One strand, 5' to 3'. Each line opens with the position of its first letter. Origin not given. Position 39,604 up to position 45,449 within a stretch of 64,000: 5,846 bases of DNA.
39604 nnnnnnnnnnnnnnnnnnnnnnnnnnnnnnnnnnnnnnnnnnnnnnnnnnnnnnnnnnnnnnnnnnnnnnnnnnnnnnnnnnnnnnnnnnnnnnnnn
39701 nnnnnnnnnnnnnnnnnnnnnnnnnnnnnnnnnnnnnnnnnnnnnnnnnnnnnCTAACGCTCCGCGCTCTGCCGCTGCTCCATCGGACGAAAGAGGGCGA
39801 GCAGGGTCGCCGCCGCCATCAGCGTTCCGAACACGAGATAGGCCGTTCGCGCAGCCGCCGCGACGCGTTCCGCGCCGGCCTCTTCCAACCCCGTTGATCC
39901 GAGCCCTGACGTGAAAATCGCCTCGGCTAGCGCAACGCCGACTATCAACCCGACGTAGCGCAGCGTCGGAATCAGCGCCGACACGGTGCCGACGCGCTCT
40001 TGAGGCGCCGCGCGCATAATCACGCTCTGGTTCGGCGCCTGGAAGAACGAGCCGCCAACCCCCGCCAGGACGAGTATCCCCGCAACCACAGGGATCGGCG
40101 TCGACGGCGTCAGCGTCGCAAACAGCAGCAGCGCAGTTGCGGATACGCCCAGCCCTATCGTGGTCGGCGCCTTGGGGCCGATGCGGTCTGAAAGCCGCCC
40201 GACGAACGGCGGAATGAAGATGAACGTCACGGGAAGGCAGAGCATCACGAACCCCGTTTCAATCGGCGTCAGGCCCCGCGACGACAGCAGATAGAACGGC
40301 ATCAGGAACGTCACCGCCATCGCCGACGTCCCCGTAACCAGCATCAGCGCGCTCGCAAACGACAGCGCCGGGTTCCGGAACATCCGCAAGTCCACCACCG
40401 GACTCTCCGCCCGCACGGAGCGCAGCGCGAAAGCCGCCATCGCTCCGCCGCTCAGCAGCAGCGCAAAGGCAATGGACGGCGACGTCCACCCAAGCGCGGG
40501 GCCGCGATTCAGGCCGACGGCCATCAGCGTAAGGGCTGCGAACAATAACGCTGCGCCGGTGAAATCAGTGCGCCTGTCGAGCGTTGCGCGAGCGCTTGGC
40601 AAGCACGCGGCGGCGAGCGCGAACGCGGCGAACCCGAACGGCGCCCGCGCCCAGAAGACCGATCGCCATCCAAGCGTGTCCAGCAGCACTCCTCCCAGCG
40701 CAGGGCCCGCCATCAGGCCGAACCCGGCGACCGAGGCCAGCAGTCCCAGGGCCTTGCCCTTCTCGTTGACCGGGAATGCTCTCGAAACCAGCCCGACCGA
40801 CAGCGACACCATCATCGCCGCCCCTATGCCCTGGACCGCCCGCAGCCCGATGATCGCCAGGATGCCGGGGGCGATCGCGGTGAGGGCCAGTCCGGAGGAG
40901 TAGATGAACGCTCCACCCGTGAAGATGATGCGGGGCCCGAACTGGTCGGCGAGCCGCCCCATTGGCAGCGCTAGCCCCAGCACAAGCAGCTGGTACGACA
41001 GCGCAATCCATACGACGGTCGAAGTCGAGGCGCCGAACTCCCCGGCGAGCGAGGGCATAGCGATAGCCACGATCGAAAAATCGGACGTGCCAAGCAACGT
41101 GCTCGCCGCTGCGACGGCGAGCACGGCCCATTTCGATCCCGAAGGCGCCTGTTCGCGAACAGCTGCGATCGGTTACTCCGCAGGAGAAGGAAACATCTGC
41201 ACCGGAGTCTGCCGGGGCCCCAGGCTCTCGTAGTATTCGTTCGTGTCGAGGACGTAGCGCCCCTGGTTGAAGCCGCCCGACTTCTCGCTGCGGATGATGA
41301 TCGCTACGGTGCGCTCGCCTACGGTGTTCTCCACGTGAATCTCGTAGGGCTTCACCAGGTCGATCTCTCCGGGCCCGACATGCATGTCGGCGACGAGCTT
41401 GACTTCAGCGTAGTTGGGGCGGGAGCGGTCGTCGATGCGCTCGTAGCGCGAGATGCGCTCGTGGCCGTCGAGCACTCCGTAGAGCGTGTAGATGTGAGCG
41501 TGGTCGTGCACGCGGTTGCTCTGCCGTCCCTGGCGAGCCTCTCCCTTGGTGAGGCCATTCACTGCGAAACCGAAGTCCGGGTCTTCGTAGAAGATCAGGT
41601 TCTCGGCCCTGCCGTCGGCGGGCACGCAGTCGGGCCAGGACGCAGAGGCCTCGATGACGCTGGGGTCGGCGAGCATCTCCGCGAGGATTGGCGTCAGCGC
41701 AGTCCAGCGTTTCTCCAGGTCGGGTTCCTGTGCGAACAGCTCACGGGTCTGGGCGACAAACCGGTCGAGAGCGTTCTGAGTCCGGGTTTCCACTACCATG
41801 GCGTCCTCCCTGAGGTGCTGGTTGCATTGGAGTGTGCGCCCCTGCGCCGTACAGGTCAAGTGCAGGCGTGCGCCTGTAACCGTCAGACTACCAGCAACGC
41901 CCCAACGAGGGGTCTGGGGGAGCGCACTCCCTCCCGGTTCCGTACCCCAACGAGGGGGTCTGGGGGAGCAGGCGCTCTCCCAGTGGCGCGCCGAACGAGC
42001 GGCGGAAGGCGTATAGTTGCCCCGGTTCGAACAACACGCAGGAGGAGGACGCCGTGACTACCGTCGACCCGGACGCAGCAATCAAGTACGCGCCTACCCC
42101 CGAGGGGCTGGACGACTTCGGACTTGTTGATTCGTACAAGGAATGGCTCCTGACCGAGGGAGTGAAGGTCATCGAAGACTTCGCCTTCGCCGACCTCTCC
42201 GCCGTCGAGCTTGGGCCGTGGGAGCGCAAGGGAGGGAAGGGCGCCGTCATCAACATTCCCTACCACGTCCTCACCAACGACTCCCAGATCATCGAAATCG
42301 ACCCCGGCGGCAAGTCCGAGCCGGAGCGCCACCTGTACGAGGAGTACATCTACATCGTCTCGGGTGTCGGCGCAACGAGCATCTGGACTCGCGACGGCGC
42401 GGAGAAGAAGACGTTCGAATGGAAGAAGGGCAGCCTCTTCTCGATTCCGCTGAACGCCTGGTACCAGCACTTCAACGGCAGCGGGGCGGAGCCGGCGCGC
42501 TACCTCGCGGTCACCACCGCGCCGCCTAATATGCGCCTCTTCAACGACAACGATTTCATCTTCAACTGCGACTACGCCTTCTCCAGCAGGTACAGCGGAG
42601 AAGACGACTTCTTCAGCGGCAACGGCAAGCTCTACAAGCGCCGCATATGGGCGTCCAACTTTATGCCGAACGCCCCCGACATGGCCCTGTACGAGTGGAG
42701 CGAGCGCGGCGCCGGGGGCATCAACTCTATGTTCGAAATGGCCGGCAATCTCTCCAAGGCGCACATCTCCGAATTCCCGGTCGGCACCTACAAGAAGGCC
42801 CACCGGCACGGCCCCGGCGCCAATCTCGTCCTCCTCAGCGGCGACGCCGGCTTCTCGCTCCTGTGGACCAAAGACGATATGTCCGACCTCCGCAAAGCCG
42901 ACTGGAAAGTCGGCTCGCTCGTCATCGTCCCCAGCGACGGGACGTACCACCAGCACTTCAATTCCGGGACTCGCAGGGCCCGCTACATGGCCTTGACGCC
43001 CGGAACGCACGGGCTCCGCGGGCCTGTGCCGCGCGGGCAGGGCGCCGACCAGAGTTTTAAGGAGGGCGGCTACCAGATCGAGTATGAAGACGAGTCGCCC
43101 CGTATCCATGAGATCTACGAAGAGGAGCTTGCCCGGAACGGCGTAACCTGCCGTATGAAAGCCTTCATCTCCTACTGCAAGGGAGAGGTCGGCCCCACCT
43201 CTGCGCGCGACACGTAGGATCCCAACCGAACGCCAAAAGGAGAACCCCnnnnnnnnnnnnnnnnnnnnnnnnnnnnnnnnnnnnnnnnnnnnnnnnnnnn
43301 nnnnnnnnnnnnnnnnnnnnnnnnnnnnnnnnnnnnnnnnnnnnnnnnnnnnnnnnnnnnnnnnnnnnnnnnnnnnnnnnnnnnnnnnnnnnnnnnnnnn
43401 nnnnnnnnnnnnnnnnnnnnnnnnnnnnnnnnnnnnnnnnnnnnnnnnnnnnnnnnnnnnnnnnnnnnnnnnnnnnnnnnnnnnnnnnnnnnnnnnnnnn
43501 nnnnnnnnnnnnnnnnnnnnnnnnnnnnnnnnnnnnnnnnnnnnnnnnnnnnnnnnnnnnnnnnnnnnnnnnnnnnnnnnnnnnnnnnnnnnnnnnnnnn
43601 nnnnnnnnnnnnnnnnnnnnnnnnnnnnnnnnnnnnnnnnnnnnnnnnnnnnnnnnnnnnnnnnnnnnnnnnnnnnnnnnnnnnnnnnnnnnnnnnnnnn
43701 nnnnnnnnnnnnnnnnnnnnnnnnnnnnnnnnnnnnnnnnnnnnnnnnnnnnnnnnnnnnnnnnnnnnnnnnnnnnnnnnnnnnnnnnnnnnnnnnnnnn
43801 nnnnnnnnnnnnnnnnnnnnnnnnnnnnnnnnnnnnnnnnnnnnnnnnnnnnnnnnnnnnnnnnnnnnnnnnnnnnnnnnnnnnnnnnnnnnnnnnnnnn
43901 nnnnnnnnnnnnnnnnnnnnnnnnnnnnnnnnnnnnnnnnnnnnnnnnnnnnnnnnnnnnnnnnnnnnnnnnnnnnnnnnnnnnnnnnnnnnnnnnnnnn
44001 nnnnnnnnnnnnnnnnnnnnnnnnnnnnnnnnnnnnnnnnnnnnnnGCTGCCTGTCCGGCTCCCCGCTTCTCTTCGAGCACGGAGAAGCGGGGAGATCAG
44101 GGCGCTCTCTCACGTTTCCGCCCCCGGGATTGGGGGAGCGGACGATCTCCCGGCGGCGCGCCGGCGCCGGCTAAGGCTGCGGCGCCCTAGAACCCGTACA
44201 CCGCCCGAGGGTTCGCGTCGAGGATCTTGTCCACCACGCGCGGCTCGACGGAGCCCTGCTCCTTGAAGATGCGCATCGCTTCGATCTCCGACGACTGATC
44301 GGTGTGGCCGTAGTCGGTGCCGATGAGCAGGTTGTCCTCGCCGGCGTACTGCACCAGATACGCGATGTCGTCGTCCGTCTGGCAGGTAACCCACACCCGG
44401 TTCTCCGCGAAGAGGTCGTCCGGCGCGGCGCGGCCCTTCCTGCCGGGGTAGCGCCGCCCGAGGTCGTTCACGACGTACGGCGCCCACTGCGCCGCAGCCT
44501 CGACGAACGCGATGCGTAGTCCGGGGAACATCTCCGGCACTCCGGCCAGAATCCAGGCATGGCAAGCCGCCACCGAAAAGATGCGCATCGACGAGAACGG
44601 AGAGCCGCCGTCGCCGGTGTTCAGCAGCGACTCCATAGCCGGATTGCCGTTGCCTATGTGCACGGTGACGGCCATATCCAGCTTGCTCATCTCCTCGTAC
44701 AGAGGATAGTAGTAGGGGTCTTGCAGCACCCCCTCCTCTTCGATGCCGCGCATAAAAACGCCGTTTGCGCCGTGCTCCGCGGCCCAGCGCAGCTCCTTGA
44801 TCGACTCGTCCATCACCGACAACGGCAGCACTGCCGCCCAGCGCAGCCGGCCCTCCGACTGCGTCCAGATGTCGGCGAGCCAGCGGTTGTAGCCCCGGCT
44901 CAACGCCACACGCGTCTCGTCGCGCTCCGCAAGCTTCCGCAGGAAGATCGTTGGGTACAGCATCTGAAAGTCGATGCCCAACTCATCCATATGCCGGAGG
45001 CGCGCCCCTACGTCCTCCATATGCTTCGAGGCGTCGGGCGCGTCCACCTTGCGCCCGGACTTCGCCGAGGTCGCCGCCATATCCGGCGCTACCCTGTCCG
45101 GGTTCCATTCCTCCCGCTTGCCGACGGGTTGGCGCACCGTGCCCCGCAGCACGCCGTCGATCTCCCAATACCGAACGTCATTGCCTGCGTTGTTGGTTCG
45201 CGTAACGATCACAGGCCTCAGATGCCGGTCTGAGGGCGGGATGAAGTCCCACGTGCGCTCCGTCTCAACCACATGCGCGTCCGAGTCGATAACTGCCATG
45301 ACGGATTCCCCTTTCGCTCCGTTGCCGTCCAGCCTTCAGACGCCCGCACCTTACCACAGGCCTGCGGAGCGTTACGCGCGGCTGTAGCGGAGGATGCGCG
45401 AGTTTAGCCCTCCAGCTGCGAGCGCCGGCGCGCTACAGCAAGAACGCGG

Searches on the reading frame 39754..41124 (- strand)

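Call 26: search_protein_families(library=pfam, proteins=[window:39754-41124:-], max_evalue=0.00001)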
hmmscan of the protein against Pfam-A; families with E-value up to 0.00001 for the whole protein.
window:39754-41124:- (456 aa): 2 families
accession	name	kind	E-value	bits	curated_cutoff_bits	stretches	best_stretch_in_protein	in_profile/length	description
PF07690.21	MFS_1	-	1.1e-53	182.8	33.4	1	7-396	3-346/347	Major Facilitator Superfamily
PF12832.13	MFS_1_like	-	4.9e-07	29.6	25.2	0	272-363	16-106/373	MFS_1 like family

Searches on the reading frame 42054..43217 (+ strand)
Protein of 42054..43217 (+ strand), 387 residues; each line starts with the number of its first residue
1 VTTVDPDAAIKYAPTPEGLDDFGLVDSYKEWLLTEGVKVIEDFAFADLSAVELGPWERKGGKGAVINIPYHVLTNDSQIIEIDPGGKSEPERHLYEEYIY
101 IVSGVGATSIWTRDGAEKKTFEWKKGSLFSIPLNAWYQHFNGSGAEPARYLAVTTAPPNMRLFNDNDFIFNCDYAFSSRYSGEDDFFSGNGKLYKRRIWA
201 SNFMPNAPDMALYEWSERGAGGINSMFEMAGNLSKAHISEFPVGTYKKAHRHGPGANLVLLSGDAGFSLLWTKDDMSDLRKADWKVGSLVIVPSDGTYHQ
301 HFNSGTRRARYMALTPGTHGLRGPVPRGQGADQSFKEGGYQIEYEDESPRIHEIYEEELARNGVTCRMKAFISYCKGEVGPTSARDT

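Call 26: search_protein_families(library=pfam, proteins=[window:42054-43217:+], max_evalue=0.00001)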
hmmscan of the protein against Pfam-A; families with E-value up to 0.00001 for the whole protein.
window:42054-43217:+ (387 aa): 1 family
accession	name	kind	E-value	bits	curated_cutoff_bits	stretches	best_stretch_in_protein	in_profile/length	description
PF07883.17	Cupin_2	-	6.4e-13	48.7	27.2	1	79-153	2-69/70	Cupin domain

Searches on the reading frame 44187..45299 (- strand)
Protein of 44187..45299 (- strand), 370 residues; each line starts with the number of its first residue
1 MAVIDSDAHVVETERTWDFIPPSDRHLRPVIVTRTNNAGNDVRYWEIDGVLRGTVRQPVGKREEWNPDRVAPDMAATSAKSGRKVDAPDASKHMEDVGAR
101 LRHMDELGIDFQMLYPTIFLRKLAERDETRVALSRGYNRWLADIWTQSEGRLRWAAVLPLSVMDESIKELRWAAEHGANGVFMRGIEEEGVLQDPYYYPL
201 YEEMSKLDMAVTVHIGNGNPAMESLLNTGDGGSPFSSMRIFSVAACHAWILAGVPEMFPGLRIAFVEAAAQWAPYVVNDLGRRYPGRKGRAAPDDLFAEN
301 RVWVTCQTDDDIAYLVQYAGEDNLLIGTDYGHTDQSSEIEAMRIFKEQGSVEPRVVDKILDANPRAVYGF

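Call 26: search_protein_families(library=pfam, proteins=[window:44187-45299:-], max_evalue=0.00001)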
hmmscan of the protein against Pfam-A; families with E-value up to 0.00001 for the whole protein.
window:44187-45299:- (370 aa): 1 family
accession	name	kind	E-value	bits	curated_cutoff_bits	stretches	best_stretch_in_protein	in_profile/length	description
PF04909.20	Amidohydro_2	-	1.7e-17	64.5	26.4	1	90-370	14-289/289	Amidohydrolase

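Call 45: find_homologous_proteins(query=window:44187-45299:-, max_evalue=1e-40)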
Query window:44187-45299:- (370 aa): 2594 proteins with E <= 1e-40 among 8000 candidates; the best 120 are listed.
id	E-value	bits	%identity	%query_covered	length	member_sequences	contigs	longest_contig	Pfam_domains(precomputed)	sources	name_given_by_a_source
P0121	6.8e-237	804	93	100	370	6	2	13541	PF04909.21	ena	-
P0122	9.8e-223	757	86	100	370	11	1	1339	PF04909.21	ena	-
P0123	1.4e-222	757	86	100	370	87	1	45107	PF04909.21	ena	-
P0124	2.3e-216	736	85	100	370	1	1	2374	PF04909.21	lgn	-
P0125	2.1e-211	720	81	100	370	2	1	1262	PF04909.21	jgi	jgi:predicted TIM-barrel fold metal-dependent hydrolase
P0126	2.5e-211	720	82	100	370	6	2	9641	PF04909.21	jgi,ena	-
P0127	6.7e-210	715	81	100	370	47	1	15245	PF04909.21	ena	-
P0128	8.8e-195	665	76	100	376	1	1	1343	PF04909.21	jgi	jgi:predicted TIM-barrel fold metal-dependent hydrolase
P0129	1.3e-194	665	76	100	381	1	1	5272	PF04909.21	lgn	-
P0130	2.3e-193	661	76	100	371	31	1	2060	PF04909.21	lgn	-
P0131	4.2e-193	660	76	100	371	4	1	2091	PF04909.21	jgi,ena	-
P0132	1.1e-192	658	75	100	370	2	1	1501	PF04909.21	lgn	-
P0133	4.5e-192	656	75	100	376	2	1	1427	PF04909.21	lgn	-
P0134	1.3e-191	655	75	100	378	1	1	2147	PF04909.21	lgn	-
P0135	3.6e-191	653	74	100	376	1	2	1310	PF04909.21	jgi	jgi:predicted TIM-barrel fold metal-dependent hydrolase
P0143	1.8e-178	612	70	100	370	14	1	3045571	PF04909.21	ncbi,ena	-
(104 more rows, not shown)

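Call 46: find_encoding_contigs(protein=P0121, flank=10000, max_places=2)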
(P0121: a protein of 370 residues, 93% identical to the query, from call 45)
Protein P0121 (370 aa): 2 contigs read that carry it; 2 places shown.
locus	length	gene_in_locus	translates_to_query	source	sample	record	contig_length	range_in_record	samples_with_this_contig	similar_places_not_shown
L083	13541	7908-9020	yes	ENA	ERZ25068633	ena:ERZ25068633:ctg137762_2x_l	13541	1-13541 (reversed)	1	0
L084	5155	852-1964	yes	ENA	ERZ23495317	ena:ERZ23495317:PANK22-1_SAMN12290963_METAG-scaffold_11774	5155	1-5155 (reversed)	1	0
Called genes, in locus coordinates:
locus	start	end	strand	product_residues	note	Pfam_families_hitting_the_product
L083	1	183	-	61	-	?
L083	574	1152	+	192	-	PF00596:Aldolase_II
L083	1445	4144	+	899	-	-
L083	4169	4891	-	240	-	PF01177:Asp_Glu_race (faint), PF17645:Amdase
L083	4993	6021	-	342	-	PF04909:Amidohydro_2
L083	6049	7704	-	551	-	PF01425:Amidase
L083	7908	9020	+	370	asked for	PF04909:Amidohydro_2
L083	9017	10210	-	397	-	PF04909:Amidohydro_2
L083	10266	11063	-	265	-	PF00106:adh_short, PF08659:KR, PF13561:adh_short_C2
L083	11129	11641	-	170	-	PF07690:MFS_1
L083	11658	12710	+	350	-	-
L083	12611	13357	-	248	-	PF07161:LppX_LprAFG (weak)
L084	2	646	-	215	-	?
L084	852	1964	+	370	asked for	PF04909:Amidohydro_2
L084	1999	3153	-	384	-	PF04909:Amidohydro_2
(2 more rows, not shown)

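Call 47: find_encoding_contigs(protein=P0123, flank=10000, max_places=2)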
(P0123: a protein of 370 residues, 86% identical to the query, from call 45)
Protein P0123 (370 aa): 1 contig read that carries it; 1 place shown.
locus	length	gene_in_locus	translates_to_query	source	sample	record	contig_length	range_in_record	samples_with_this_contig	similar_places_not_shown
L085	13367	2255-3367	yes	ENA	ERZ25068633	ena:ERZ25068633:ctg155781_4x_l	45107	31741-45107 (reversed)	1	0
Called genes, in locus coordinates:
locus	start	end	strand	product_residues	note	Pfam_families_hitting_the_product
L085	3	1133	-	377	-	?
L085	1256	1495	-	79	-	PF13561:adh_short_C2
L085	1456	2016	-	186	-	PF00106:adh_short, PF08659:KR, PF13561:adh_short_C2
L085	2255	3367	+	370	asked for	PF04909:Amidohydro_2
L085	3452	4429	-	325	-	PF08240:ADH_N, PF00107:ADH_zinc_N, PF13602:ADH_zinc_N_2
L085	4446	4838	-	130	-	-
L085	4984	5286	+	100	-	-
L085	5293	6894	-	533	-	-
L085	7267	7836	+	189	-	-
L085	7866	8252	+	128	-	-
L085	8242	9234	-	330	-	PF01555:N6_N4_Mtase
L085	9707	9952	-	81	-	-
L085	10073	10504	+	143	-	-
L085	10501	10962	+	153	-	-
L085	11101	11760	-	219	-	PF14697:Fer4_21 (faint), PF12838:Fer4_7 (weak), PF13187:Fer4_9 (weak), PF13484:Fer4_16 (faint), PF00037:Fer4, PF12837:Fer4_6 (weak), PF03928:HbpS-like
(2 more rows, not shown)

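Call 48: find_encoding_contigs(protein=P0143, flank=10000, max_places=2)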
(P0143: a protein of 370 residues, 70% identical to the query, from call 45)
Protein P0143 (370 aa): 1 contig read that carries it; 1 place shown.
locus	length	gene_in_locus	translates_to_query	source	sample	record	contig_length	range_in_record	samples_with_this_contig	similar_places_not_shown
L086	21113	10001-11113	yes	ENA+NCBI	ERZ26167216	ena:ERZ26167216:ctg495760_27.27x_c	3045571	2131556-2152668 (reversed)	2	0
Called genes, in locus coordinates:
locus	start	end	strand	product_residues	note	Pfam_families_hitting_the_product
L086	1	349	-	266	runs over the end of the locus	PF01503:PRA-PH (faint), PF03819:MazG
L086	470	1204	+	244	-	PF07314:Lit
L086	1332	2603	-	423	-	-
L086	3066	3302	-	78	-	PF09723:Zn_ribbon_8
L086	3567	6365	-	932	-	PF02739:5_3_exonuc_N, PF01367:5_3_exonuc, PF01612:DNA_pol_A_exo1, PF00476:DNA_pol_A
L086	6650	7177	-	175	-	-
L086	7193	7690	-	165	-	PF01467:CTP_transf_like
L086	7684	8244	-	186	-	PF03602:Cons_hypoth95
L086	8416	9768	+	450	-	PF13551:HTH_29 (weak), PF13565:HTH_32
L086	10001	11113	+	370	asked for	PF04909:Amidohydro_2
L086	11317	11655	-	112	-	PF00903:Glyoxalase (faint)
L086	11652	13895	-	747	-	PF01315:Ald_Xan_dh_C, PF02738:MoCoBD_1, PF20256:MoCoBD_2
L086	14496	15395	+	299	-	PF00753:Lactamase_B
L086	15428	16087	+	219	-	PF04199:Cyclase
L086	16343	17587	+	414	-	PF00109:ketoacyl-synt, PF02801:Ketoacyl-synt_C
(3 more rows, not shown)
